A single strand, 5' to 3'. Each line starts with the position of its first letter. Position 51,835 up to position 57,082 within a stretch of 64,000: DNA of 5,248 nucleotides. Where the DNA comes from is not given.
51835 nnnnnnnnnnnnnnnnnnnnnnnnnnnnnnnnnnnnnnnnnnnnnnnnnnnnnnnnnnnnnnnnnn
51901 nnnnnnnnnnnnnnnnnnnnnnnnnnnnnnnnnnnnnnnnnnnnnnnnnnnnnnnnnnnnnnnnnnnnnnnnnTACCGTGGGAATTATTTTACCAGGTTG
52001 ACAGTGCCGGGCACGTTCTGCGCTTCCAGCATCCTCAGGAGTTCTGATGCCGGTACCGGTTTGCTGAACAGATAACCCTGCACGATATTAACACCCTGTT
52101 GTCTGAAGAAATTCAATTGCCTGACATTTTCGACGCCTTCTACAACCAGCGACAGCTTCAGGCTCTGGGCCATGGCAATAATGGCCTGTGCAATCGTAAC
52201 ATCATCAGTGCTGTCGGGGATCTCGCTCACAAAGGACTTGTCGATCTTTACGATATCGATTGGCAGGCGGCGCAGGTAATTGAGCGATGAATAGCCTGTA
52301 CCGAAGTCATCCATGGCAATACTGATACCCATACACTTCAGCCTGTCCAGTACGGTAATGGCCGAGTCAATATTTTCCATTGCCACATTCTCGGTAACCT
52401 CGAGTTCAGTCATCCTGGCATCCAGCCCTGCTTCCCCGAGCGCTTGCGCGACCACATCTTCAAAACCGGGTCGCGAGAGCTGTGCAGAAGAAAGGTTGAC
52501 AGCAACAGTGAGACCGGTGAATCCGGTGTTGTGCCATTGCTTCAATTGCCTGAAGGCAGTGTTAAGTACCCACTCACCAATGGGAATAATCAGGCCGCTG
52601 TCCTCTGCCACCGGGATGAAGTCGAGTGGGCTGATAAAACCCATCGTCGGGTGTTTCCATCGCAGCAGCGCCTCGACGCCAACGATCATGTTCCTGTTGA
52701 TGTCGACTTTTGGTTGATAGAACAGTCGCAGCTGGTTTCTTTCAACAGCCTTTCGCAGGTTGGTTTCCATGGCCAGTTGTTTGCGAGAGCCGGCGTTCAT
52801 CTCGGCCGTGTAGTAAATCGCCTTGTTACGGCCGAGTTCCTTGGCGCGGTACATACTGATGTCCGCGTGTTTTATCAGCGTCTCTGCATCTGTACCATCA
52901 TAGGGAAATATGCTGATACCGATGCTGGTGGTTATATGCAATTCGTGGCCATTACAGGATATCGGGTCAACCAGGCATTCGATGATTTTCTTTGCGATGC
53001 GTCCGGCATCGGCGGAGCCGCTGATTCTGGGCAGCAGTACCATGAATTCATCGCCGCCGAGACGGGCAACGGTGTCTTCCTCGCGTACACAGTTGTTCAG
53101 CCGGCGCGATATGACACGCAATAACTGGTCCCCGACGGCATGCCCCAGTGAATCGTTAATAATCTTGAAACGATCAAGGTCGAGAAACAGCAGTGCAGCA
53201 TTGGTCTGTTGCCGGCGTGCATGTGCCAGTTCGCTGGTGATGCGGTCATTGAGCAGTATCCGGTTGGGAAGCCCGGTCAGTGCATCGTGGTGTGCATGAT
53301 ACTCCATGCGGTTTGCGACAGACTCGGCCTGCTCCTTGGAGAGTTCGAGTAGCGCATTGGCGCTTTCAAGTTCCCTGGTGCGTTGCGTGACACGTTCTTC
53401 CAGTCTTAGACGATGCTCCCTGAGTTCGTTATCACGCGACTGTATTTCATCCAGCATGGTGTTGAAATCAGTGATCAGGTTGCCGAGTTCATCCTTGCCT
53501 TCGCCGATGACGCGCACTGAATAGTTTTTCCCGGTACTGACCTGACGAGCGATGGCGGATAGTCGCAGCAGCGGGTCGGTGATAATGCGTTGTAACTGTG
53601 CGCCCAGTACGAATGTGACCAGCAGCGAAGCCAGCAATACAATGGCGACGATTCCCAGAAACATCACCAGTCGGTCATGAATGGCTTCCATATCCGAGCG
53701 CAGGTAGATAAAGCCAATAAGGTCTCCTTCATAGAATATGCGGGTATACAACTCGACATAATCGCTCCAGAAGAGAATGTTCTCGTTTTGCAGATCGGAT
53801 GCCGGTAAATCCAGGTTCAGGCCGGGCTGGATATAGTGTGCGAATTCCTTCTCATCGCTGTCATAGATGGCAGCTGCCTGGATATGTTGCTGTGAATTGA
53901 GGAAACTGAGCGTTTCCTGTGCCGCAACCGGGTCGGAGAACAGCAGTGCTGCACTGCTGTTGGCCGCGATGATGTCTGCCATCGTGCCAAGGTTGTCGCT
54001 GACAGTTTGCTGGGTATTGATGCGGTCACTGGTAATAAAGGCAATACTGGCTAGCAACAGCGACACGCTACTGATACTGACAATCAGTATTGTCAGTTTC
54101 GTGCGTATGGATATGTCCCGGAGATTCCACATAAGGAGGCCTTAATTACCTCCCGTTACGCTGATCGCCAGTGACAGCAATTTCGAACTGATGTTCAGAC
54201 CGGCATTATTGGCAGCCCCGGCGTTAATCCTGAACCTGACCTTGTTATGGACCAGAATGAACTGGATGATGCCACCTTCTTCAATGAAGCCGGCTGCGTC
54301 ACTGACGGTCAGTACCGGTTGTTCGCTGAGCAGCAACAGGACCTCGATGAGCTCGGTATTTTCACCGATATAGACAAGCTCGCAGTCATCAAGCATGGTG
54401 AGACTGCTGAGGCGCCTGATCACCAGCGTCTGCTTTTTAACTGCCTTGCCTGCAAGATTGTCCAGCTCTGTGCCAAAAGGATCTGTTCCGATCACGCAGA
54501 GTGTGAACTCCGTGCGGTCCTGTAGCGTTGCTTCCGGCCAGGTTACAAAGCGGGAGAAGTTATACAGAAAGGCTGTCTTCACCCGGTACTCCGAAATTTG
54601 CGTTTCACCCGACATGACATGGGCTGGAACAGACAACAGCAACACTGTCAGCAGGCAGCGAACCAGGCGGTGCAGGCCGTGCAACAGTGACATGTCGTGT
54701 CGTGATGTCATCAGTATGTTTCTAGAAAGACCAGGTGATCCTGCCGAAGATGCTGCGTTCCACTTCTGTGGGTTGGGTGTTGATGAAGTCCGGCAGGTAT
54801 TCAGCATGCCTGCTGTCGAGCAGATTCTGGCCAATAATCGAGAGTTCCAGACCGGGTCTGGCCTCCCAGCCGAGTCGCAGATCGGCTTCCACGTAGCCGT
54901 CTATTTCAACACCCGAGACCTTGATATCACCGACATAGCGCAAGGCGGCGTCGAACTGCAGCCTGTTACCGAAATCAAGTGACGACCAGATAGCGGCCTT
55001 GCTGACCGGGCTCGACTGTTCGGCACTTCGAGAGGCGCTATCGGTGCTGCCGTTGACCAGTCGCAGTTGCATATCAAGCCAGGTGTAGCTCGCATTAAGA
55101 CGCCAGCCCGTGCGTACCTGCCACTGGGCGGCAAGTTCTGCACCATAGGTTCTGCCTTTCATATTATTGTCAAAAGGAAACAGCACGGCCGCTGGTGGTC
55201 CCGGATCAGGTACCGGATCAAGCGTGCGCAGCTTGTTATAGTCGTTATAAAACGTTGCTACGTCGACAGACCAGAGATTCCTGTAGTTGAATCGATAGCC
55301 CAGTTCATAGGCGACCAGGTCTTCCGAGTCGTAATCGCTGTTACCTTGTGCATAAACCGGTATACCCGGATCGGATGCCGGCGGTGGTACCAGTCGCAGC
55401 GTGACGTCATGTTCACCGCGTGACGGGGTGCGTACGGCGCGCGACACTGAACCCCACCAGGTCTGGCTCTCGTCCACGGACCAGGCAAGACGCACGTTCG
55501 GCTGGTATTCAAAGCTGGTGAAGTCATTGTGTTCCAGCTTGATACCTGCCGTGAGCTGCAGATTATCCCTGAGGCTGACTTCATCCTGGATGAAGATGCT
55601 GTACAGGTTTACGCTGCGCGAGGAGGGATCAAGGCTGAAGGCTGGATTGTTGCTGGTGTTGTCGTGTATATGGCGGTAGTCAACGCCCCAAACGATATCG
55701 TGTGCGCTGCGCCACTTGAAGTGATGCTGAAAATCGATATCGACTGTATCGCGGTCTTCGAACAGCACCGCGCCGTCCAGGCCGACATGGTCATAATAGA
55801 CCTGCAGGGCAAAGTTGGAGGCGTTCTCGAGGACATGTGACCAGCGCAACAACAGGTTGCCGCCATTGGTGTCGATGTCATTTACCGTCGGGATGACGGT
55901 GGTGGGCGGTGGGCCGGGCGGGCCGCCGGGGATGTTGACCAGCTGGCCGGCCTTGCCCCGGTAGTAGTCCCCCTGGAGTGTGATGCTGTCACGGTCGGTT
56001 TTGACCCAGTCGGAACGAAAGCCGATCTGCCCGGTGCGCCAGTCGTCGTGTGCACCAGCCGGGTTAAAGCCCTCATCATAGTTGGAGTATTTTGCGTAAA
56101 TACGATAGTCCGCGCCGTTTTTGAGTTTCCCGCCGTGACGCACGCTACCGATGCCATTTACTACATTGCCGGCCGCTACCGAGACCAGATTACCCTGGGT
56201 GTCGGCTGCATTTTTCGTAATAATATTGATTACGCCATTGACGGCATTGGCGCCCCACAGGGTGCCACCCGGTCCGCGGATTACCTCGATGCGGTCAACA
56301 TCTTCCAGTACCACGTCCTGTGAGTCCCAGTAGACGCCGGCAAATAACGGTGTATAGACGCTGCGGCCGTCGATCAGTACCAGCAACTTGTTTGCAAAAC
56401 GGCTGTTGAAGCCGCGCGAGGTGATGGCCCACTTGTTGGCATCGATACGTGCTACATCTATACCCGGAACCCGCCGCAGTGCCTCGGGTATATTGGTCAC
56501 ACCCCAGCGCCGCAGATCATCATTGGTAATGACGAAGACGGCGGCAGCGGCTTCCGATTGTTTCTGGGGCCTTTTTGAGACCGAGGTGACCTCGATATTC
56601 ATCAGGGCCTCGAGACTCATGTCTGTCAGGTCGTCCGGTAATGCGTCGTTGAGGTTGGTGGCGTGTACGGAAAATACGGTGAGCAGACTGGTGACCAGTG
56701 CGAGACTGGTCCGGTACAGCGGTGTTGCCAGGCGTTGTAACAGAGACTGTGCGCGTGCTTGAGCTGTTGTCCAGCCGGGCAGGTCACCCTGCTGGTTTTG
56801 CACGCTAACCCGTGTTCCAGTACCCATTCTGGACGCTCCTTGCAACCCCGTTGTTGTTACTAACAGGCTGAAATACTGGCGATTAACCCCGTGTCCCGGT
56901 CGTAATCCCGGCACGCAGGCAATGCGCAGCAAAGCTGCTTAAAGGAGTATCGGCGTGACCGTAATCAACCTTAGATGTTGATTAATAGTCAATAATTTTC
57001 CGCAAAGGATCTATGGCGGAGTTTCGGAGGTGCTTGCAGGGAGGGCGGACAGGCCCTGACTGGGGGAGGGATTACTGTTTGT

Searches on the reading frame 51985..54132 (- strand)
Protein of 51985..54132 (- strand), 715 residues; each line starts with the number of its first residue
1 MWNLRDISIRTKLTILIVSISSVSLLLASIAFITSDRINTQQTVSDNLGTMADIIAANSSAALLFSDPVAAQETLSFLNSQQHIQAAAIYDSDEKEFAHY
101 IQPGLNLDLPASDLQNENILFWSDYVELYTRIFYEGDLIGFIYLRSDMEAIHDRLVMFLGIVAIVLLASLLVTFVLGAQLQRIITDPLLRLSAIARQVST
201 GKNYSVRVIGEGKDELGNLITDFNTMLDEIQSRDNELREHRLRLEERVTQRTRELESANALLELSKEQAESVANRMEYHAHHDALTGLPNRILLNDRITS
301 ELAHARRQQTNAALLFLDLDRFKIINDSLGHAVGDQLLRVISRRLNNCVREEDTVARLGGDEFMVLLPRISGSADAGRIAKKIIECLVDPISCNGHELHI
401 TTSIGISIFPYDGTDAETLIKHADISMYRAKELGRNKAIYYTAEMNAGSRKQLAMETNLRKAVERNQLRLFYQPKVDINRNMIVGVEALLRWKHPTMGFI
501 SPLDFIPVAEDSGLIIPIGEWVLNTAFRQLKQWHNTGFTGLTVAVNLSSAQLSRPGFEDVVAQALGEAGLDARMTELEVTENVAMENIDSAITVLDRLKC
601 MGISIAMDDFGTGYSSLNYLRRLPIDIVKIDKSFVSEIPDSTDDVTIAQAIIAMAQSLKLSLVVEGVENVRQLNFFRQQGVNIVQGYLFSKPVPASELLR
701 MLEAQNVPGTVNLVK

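Call 62: search_protein_families(library=pfam, proteins=[window:51985-54132:-], max_evalue=1e-8)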
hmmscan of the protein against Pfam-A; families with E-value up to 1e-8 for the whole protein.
window:51985-54132:- (715 aa): 4 families
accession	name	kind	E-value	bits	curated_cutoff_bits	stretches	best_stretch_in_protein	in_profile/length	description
PF00563.25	EAL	-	2.1e-75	253.6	31.3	1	458-692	3-236/236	EAL domain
PF00990.26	GGDEF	-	8.2e-53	178.9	23.8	1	280-437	1-161/161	Diguanylate cyclase, GGDEF domain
PF17152.10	CHASE8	-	1.4e-17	64.3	27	1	41-144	2-101/102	Periplasmic sensor domain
PF00672.30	HAMP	-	6.7e-10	39.6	25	1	182-231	4-52/53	HAMP domain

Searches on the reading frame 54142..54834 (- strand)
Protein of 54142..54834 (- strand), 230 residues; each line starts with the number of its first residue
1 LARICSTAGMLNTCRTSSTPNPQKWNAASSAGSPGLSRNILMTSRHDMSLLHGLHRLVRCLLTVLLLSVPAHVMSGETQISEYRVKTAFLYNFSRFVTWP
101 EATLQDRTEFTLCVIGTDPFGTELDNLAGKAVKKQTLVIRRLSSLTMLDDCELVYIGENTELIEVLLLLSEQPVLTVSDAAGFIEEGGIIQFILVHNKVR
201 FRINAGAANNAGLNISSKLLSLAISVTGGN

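Call 62: search_protein_families(library=pfam, proteins=[window:54142-54834:-], max_evalue=1e-8)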
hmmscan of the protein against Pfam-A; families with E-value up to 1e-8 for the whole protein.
window:54142-54834:- (230 aa): 1 family
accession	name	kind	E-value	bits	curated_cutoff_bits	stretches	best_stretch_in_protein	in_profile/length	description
PF13689.11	DUF4154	-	7.4e-43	146.5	24.9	1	83-223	1-142/143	YfiR/HmsC-like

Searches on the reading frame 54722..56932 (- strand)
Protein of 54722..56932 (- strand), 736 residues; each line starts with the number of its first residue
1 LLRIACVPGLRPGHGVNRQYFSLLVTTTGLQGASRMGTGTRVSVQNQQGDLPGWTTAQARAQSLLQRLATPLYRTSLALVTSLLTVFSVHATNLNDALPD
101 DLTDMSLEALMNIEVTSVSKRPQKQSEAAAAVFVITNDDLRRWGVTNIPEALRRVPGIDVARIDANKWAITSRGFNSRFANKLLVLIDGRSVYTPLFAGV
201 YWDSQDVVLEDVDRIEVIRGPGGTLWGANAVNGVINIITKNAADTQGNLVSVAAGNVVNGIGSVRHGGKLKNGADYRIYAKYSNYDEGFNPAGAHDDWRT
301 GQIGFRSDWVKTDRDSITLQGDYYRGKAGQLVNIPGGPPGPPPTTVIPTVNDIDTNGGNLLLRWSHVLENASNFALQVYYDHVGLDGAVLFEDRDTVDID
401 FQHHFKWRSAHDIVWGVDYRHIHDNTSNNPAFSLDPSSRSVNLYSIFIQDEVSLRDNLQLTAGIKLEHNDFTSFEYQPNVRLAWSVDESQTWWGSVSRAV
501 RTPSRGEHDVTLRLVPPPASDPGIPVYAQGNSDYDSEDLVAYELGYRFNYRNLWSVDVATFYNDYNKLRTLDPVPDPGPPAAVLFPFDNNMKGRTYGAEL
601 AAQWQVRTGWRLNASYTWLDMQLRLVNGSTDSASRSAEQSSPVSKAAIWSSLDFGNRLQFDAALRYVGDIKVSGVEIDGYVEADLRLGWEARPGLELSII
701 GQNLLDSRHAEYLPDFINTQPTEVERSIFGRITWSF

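Call 62: search_protein_families(library=pfam, proteins=[window:54722-56932:-], max_evalue=1e-8)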
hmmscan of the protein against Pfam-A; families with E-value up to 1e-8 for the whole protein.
window:54722-56932:- (736 aa): 2 families
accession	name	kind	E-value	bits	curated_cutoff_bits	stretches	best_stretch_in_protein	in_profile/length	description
PF00593.30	TonB_dep_Rec_b-barrel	-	1.4e-34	121.1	27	1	294-704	56-436/436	TonB dependent receptor-like, beta-barrel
PF07715.20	Plug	-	3.4e-21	76.2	23.9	1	125-234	2-107/107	TonB-dependent Receptor Plug Domain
